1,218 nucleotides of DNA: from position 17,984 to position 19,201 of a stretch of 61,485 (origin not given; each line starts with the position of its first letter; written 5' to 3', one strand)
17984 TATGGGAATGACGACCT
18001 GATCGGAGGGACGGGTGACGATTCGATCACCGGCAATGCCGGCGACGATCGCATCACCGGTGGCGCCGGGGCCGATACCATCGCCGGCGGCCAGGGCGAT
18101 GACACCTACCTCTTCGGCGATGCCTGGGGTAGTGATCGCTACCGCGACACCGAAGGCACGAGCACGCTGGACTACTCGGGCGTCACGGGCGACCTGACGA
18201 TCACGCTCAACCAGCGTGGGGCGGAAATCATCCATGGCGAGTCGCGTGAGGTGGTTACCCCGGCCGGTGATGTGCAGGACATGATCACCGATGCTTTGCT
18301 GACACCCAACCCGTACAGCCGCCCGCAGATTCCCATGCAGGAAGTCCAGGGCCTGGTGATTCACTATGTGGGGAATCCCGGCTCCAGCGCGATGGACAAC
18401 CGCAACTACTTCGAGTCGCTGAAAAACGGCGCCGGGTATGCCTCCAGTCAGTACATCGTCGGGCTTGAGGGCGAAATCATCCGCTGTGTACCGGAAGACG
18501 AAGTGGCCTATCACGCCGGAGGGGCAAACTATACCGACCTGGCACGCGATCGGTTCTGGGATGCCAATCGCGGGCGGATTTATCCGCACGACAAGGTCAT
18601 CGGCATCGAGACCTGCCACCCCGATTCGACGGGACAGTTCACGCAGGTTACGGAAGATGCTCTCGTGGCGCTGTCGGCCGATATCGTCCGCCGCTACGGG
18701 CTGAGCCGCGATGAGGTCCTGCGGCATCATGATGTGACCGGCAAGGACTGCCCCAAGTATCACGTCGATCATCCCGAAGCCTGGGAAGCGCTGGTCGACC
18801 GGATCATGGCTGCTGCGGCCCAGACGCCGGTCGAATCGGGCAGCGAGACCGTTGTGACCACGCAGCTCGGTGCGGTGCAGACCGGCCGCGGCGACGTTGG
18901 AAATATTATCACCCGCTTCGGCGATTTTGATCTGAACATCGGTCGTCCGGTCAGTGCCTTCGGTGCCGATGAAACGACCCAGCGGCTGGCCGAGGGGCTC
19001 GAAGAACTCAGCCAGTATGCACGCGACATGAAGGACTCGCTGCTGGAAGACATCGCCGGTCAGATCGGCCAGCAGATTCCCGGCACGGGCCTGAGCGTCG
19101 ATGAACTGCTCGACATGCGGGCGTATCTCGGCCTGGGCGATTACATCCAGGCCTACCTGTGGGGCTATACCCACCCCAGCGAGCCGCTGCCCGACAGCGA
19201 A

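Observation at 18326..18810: Intact-looking peptidoglycan amidase (Amidase_2) domain buried about 3,280 residues into a giant RTX protein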

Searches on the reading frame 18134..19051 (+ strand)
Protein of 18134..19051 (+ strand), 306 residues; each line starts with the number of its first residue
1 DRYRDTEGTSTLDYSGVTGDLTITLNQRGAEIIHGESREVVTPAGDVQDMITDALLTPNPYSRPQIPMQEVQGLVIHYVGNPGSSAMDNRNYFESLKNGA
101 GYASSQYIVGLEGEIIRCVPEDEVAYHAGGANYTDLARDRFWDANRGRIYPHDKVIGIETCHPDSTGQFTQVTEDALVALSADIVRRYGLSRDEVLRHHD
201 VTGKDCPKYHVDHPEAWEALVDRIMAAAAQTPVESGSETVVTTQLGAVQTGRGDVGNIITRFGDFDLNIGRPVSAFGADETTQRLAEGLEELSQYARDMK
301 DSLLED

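Call 4: search_protein_families(library=pfam, proteins=[window:18200-18940:+], max_evalue=0.1)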
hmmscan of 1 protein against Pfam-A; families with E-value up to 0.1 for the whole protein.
window:18200-18940:+ (247 aa): 3 families
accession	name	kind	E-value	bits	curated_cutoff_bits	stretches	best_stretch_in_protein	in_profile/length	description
PF01510.30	Amidase_2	-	5.4e-24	85.4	26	1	47-186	3-130/131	N-acetylmuramoyl-L-alanine amidase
PF01721.23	Bacteriocin_II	-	0.05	14.1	24.5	1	188-208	14-34/34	Class II bacteriocin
PF03990.20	DUF348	-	0.051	13.8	24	0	13-32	7-26/41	G5-linked-Ubiquitin-like domain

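Call 5: search_solved_structures(query=window:18200-18940:+, max_evalue=0.01, show_alignments=3)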
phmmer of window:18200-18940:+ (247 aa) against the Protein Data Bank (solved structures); distinct sequences matched with E-value up to 0.01: 2.
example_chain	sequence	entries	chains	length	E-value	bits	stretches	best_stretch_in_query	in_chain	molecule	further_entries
3hmb_A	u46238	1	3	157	0.0032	20.1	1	117-197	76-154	N-acetylmuramoyl-L-alanine amidase xlyA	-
3rdr_A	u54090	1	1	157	0.0047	19.5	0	117-195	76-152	N-acetylmuramoyl-L-alanine amidase XlyA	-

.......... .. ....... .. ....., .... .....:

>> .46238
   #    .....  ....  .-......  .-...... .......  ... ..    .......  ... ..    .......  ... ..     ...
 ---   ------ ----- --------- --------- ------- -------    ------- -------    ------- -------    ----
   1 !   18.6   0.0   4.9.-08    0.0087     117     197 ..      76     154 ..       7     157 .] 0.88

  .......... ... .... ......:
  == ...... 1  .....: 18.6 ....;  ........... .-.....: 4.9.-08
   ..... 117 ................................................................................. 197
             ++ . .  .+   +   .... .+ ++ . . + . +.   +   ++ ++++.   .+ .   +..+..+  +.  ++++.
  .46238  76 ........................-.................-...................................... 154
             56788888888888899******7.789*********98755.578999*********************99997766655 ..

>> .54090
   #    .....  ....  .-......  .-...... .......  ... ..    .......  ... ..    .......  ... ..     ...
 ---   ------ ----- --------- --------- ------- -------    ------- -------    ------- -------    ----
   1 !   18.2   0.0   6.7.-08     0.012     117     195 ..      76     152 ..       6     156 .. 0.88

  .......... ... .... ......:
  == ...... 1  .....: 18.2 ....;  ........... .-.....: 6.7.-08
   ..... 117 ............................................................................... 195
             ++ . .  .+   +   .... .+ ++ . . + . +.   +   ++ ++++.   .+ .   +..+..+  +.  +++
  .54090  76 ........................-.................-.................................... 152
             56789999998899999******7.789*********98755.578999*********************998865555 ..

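Call 22: search_protein_families(library=ncbifam, proteins=[window:18200-18940:+], max_evalue=0.01)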
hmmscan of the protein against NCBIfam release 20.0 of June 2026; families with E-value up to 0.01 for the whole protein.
window:18200-18940:+ (247 aa): 1 family
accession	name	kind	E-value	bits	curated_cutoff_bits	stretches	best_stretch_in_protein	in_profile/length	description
NF008758.0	PRK11789.1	equivalog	4.1e-07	29.5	143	1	65-180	62-162/190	1,6-anhydro-N-acetylmuramyl-L-alanine amidase AmpD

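Call 23: search_protein_families(library=phrogs, proteins=[window:18200-18940:+], max_evalue=0.001)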
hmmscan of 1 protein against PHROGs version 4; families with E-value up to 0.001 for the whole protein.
window:18200-18940:+ (247 aa): 18 families
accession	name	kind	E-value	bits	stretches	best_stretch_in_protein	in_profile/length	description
phrog_9611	-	lysis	1.3e-39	137.2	1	29-215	3-175/246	endolysin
phrog_1794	-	lysis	1.4e-28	101.3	1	26-211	33-204/336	amidase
phrog_1493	-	lysis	1.4e-23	84.8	1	36-231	21-198/394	endolysin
phrog_2338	-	lysis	1.9e-23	84.4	1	33-191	11-157/346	endolysin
phrog_833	-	lysis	3.1e-22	80.6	1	36-215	15-182/294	endolysin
phrog_670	-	lysis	2.6e-21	77.1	1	41-220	105-269/596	endolysin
phrog_3088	-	lysis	1.4e-14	55.4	1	46-217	21-171/248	amidase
phrog_7698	-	lysis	4.8e-14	53.8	1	28-221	6-175/316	endolysin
phrog_19265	-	unknown function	1.3e-12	49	1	47-189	22-145/293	-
phrog_18955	-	unknown function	7.8e-10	39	1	28-207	276-438/483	-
phrog_14048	-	lysis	6e-07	30.4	1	48-187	26-154/305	endolysin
phrog_880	-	lysis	2.6e-06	28.1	1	45-215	189-344/435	endolysin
phrog_1110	-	lysis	3e-06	27.8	1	30-111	6-82/301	endolysin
phrog_822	-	lysis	3.5e-05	24.7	0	144-191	105-151/215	amidase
phrog_8164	-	lysis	3.8e-05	24.2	1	44-111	21-90/320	endolysin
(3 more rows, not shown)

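Call 39: find_related_loci(query=window:18134-19051:+, collection=metagenome_contigs, flank=10000)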
Query window:18134-19051:+ (306 aa) in metagenome_contigs; peptide patterns used: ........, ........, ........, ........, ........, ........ (x = any residue, [..] = any of these).
192 stretches matched a pattern; 84 encode a relative of the query (tblastn E <= 1e-3); the best 80 are kept; 80 distinct loci.
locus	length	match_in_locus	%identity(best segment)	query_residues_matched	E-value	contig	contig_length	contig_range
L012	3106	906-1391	52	51-230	1e-55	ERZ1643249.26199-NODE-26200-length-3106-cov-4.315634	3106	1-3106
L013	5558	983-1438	51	51-220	2e-52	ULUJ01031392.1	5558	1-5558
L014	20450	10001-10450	50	51-220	2e-50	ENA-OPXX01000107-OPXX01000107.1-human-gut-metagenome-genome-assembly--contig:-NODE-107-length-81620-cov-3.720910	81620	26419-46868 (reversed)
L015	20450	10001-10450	50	51-220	2e-50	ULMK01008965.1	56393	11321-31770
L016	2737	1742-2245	45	34-226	3e-49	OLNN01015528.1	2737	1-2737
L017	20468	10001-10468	48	51-226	3e-50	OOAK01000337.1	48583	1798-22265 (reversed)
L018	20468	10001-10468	44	55-229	7e-49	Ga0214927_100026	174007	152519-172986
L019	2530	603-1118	42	26-226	6e-48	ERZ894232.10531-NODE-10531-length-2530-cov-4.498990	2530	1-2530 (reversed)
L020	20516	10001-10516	42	26-226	1e-47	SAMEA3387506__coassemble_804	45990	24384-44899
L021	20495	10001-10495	45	35-224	2e-47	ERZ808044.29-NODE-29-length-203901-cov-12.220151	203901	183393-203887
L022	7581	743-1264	43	33-231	2e-47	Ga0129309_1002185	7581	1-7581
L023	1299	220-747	43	34-234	2e-49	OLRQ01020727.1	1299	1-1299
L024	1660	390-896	45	33-226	2e-48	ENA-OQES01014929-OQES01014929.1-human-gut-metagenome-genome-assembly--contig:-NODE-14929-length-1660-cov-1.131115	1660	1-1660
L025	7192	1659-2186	43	34-234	3e-47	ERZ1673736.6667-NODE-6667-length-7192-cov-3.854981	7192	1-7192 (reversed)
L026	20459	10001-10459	44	43-220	9e-47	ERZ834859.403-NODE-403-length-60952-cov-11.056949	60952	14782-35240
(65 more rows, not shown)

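Call 40: find_related_loci(query=window:18134-19051:+, collection=genome_contigs, flank=10000)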
Query window:18134-19051:+ (306 aa) in genome_contigs; peptide patterns used: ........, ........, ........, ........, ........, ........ (x = any residue, [..] = any of these).
202 stretches matched a pattern; 58 encode a relative of the query (tblastn E <= 1e-3); 58 distinct loci.
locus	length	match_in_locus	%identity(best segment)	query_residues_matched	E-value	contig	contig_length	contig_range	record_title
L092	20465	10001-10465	55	51-220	6e-54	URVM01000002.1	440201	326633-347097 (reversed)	uncultured Clostridiales bacterium isolate UMGS1389 genome assembly, contig: NODE_3_length_440201_cov_21.639940, whole g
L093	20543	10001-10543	47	46-246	3e-53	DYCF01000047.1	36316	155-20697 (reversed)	MAG TPA_asm: Clostridiales bacterium isolate HRGM_Genome_3456 HRGM_Genome_3456_47, whole genome shotgun sequence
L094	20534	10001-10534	48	51-241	1e-52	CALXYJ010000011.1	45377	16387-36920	MAG: uncultured Clostridia bacterium isolate BRZ_IC__bin128 genome assembly, contig: BRZ_IC__NODE_1546_length_45377_cov_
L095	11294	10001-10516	48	51-240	2e-52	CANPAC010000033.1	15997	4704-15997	MAG TPA_asm: uncultured Clostridium sp. isolate SRR15604508_bin.20_metawrap_v1.3_MAG genome assembly, contig: NODE.2773_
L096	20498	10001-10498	47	51-232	1e-50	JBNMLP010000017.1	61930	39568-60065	MAG: Lachnospiraceae bacterium isolate CM_BacNC21182.14 k141_538898_length_61930_cov_21.8572, whole genome shotgun seque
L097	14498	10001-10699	38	41-287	4e-50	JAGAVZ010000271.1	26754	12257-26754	MAG: Cellulosilyticum sp. isolate RGIG8824 Water_deer_Ileum.Co__c194062, whole genome shotgun sequence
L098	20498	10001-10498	47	51-232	7e-50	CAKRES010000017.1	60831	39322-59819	MAG: uncultured Lachnospiraceae bacterium isolate REFINED_METABAT215_TOP10_CONTIGS_1500_ASSEMBLY_K77_MERGED__Hadza_MoBio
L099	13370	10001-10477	45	43-226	6e-49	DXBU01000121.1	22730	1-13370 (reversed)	MAG TPA_asm: Candidatus Blautia faecigallinarum isolate 14324 ChiHcec31__C152291_L22730_SAMN08010211, whole genome shotg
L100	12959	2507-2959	50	55-224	2e-48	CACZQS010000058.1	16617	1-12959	MAG: uncultured Lachnospiraceae bacterium isolate RUG12864 genome assembly, contig: RUG12864_asm_58, whole genome shotgu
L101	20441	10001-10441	48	55-220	2e-48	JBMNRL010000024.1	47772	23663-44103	MAG: Blautia sp. isolate SBF912SR2HQ0045 scaffold_2947_c1, whole genome shotgun sequence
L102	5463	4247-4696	47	53-220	5e-48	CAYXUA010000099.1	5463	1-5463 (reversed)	MAG TPA_asm: uncultured Clostridium sp. isolate SRP350583_co1_585 genome assembly, contig: NODE_22923_length_5463_cov_47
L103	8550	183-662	47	40-224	8e-48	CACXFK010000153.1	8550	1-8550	MAG: uncultured Lachnospiraceae bacterium isolate RUG11217 genome assembly, contig: RUG11217_asm_153, whole genome shotg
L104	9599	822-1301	48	42-226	7e-48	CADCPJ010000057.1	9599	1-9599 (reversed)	MAG: uncultured Lachnospiraceae bacterium isolate RUG14853 genome assembly, contig: RUG14853_asm_57, whole genome shotgu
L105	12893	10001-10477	44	43-226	2e-47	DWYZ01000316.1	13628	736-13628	MAG TPA_asm: Candidatus Blautia faecavium isolate ChiSjej1B19-5720 ChiSjej1B19M5__C310197_L13628_SAMN08009937, whole gen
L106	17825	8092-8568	44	43-226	1e-47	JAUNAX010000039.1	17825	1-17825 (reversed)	MAG: Eubacteriales bacterium isolate S1M_St_19 NODE_661_length_17825_cov_73.026618, whole genome shotgun sequence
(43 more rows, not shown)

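Call 54: predict_structure(alignment_id=A2)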
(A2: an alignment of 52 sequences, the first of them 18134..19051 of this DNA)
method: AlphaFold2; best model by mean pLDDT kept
length: 306 residues; sequences in the alignment: 52
mean_pLDDT: 80.1   pTM: 0.69
mean pLDDT of the five models: 80.1, 78.6, 78.2, 77.4, 75.9
residues with pLDDT >= 90: 177; 70-90: 26; 50-70: 66; < 50: 37
segments of 3 or more residues with pLDDT < 50: 1-6, 236-259
pLDDT, mean of each block of 10 residues (from residue 1): 42 54 61 66 73 98 97 98 98 94 97 98 95 95 96 98 98 97 97 98 98 98 95 52 31 38 51 55 68 72 71
secondary structure, 60 per line:
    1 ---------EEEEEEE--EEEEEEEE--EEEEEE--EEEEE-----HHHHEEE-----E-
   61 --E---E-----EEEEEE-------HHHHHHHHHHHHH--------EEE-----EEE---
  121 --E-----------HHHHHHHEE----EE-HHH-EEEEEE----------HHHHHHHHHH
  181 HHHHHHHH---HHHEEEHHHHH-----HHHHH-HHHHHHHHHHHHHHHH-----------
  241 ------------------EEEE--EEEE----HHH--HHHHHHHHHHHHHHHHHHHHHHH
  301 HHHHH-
elements in order: E10-16 E19-26 E29-34 E37-41 H47-50 E51-53 E73-78 H86-98 E107-109 E115-117 H135-141 E155-160 H171-188 E195-197 H198-202 H208-212 H214-229 E259-262 E265-268 H278-305

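Call 58: fold_search(model_id=the predicted structure, library=pdb)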
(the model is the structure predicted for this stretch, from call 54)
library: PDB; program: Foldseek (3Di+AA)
matches with E <= 10: 591; with E <= 0.001: 61
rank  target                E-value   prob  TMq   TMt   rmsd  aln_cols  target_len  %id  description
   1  2ar3_B                6.0e-10  1.00  0.44  0.82   2.8       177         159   19  E90A mutant structure of PlyL (released 2006-06-06)
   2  1yb0_A                6.7e-10  1.00  0.45  0.83   2.6       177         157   19  Structure of PlyL (released 2005-08-23)
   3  2ar3_A                6.7e-10  1.00  0.45  0.83   2.7       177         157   19  E90A mutant structure of PlyL (released 2006-06-06)
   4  1yb0_B                1.3e-09  1.00  0.44  0.82   2.8       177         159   20  Structure of PlyL (released 2005-08-23)
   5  3hmb_B                2.1e-09  1.00  0.43  0.81   3.5       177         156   22  Mutant endolysin from Bacillus subtilis (released 2010-06-09)
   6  3rdr                  3.9e-09  1.00  0.44  0.85   3.1       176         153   20  Structure of the catalytic domain of XlyA (released 2011-08-10)
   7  3hmb_A                5.3e-09  1.00  0.43  0.82   3.5       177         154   22  Mutant endolysin from Bacillus subtilis (released 2010-06-09)
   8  2l47_MODEL_1_A        6.4e-09  1.00  0.45  0.80   3.5       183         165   19  Solution structure of the PlyG catalytic domain (released 2011-10-12)
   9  2y2b_B                3.3e-08  1.00  0.33  0.53   5.3       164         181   24  crystal structure of AmpD in complex with reaction products (released 2011-07-20)
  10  2y28_A                7.3e-08  1.00  0.34  0.53   5.2       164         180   24  crystal structure of Se-Met AmpD derivative (released 2011-07-20)
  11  2y28_B                8.3e-08  1.00  0.33  0.53   4.9       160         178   24  crystal structure of Se-Met AmpD derivative (released 2011-07-20)
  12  4bol_A                1.5e-07  1.00  0.35  0.44   8.5       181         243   24  Crystal structure of AmpDh2 from Pseudomonas aeruginosa in complex with pentapeptide (released 2013-07-17)
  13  2y28_C                1.8e-07  1.00  0.34  0.54   5.2       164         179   24  crystal structure of Se-Met AmpD derivative (released 2011-07-20)
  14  2y2c_A                1.9e-07  1.00  0.33  0.53   5.3       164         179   24  crystal structure of AmpD Apoenzyme (released 2011-07-20)
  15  2y2c_C                2.2e-07  1.00  0.35  0.57   4.6       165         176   22  crystal structure of AmpD Apoenzyme (released 2011-07-20)
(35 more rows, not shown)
